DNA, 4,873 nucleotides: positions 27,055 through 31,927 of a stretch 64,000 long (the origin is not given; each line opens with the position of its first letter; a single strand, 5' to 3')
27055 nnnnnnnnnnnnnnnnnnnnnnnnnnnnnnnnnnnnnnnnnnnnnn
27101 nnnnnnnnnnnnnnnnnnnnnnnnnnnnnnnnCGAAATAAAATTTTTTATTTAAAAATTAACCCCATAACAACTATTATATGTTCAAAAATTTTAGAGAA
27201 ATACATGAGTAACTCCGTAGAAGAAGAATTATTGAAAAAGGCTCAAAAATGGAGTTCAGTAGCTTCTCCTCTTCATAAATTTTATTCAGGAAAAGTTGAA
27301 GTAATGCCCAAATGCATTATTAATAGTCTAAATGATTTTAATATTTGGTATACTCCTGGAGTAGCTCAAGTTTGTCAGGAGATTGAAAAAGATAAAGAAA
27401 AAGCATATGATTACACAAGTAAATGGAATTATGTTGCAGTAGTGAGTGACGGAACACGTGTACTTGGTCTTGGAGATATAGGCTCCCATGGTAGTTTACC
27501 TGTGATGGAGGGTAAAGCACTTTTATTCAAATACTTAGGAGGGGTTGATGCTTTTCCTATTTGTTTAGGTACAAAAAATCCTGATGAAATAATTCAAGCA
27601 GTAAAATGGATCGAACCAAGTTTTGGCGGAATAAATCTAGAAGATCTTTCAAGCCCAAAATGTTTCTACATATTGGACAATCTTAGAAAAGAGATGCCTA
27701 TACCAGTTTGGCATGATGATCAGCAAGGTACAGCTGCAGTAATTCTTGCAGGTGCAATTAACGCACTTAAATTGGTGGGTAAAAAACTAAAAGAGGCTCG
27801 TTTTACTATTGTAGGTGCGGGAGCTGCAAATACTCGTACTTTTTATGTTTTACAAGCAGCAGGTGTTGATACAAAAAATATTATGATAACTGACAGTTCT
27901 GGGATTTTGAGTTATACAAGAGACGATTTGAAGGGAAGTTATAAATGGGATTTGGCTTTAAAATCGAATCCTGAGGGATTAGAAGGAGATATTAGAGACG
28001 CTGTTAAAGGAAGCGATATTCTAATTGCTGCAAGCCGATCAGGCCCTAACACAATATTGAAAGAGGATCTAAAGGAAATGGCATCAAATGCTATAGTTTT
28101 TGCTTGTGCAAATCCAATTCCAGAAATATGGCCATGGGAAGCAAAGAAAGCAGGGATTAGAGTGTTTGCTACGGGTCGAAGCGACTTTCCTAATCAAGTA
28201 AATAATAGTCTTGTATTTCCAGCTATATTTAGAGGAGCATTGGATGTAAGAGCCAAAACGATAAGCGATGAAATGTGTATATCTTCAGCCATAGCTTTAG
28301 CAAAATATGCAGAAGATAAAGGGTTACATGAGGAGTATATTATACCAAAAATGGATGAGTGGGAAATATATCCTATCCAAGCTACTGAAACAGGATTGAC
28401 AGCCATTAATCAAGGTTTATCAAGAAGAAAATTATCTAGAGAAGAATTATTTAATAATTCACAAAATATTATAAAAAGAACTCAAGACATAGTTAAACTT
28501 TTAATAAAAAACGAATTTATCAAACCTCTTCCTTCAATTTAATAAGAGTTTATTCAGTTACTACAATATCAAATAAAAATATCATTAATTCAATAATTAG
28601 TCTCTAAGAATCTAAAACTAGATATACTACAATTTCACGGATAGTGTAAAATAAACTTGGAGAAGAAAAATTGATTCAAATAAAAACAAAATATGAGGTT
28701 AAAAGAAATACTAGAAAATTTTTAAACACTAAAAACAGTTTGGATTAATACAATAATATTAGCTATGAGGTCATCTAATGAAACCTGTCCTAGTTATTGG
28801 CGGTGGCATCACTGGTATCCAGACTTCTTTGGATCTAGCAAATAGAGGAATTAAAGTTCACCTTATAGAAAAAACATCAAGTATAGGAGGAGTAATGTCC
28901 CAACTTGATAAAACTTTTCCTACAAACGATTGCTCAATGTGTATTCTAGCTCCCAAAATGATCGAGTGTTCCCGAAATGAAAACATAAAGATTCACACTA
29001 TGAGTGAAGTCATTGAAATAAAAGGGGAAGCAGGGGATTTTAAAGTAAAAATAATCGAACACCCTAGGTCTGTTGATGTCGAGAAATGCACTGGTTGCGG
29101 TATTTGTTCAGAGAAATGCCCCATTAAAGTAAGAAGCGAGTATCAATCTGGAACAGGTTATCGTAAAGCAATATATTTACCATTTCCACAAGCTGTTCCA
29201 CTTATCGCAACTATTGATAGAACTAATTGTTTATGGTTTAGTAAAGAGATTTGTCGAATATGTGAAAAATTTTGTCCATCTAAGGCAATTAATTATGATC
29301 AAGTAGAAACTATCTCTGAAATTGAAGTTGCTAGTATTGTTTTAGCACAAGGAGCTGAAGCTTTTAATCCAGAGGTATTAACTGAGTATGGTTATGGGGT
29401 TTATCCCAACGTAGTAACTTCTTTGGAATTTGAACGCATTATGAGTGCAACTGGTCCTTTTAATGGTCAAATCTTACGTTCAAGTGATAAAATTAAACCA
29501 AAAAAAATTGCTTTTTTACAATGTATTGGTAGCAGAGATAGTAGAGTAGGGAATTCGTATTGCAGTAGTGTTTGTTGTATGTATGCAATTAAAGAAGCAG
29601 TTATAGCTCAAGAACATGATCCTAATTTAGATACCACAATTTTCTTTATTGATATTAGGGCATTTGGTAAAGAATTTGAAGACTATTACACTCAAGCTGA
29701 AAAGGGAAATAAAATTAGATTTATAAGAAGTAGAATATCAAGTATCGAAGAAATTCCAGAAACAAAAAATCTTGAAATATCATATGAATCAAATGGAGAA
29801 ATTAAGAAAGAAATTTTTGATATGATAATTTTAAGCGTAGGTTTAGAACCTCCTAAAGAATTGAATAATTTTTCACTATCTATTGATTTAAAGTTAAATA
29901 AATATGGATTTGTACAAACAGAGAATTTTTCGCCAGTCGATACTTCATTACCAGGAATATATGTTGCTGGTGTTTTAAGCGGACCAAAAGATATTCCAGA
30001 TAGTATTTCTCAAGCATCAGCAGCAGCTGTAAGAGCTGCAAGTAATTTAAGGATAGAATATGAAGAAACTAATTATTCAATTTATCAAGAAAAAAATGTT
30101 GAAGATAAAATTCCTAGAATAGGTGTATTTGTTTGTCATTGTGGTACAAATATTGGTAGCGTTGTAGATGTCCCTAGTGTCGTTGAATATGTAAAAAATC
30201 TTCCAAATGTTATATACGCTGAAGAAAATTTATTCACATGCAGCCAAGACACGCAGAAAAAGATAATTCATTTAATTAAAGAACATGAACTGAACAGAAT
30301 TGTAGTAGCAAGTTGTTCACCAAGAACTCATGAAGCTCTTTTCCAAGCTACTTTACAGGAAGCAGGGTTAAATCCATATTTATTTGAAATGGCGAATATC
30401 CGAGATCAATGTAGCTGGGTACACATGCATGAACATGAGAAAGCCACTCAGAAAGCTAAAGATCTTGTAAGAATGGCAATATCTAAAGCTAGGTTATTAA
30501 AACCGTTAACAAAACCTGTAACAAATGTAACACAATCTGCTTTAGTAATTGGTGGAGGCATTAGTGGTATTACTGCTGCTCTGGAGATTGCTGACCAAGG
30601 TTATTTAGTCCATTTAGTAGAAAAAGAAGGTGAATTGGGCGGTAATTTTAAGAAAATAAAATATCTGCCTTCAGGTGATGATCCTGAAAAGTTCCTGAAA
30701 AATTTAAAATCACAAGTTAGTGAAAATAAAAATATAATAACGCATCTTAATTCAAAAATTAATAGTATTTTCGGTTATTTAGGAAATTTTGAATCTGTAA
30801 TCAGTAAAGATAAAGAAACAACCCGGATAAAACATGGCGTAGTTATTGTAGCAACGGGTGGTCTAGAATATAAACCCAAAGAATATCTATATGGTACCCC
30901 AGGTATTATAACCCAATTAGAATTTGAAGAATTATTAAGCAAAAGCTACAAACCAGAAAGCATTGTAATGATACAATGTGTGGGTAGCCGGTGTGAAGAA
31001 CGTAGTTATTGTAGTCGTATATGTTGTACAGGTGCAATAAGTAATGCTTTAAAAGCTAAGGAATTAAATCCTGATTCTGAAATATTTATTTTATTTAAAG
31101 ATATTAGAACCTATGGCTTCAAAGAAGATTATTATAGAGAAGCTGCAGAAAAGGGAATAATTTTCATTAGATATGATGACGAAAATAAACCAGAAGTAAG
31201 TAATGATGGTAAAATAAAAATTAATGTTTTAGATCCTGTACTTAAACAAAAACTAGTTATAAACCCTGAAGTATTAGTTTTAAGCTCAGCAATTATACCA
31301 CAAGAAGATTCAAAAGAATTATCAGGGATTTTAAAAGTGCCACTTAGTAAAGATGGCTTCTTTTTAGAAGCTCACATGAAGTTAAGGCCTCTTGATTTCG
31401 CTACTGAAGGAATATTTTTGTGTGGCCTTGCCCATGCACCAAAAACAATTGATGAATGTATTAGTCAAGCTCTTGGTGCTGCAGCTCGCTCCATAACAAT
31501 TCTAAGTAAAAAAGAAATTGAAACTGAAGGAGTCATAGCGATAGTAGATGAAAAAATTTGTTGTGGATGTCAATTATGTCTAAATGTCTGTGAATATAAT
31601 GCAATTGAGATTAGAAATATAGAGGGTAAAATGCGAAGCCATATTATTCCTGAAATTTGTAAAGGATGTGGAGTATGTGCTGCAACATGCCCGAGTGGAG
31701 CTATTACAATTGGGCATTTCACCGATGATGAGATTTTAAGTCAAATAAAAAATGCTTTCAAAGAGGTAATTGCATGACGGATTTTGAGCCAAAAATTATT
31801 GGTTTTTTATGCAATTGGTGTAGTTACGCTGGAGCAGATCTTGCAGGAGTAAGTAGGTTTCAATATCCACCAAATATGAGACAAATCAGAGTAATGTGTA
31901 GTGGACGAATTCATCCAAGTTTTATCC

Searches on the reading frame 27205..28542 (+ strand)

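Call 23: search_protein_families(library=pfam, proteins=[window:27205-28542:+], max_evalue=0.00001)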
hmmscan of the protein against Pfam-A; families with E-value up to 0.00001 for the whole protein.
window:27205-28542:+ (445 aa): 2 families
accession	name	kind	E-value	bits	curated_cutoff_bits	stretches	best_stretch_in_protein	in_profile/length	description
PF00390.24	malic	-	3.1e-31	109.1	23.1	1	30-161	3-182/182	Malic enzyme, N-terminal domain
PF03949.21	Malic_M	-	2.9e-21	76.4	23.5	1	174-385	2-241/258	Malic enzyme, NAD binding domain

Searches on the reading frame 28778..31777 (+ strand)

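Call 23: search_protein_families(library=pfam, proteins=[window:28778-31777:+], max_evalue=0.00001)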
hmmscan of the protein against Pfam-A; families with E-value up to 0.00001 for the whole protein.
window:28778-31777:+ (999 aa): 16 families
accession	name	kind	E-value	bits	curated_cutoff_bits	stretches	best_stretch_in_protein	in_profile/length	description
PF07992.20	Pyr_redox_2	-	1.1e-27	97.6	26.1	2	589-710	4-119/291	Pyridine nucleotide-disulphide oxidoreductase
PF13450.12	NAD_binding_8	-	1.9e-15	57.3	21.9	1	590-629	1-40/68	NAD(P)-binding Rossmann-like domain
PF12831.13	FAD_oxidored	-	3.1e-15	56.8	27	2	589-624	3-38/416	FAD dependent oxidoreductase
PF01266.30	DAO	-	7e-14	52.5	27.9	1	4-38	2-37/353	FAD dependent oxidoreductase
PF00037.32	Fer4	-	6.4e-13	48.4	21.1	0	99-117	3-21/24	4Fe-4S binding domain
PF13738.12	Pyr_redox_3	-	4.6e-12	46.2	30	0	585-695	164-267/305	Pyridine nucleotide-disulphide oxidoreductase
PF00890.30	FAD_binding_2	-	4.6e-11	43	20.4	1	588-623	2-37/414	FAD binding domain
PF13484.11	Fer4_16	-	3.9e-10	40.8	30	0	961-981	2-24/66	4Fe-4S double cluster binding domain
PF12838.12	Fer4_7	-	1.5e-09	38.6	27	1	928-975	2-52/52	4Fe-4S dicluster domain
PF03486.20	HI0933_like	-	1.2e-08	35.2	50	0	588-622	3-37/244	HI0933-like protein Rossmann domain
PF01134.28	GIDA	-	1.5e-08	34.5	22.1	0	4-37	2-36/391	Glucose inhibited division protein A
PF00070.33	Pyr_redox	-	7e-08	33.3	22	0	4-86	2-71/82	Pyridine nucleotide-disulphide oxidoreductase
PF01494.25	FAD_binding_3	-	1.7e-07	31.2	22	0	3-34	3-34/349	FAD binding domain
PF14697.11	Fer4_21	-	5.3e-07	30.1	35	1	921-977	1-58/59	4Fe-4S dicluster domain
PF13187.11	Fer4_9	-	9.6e-07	29.2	27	0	928-976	2-52/52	4Fe-4S dicluster domain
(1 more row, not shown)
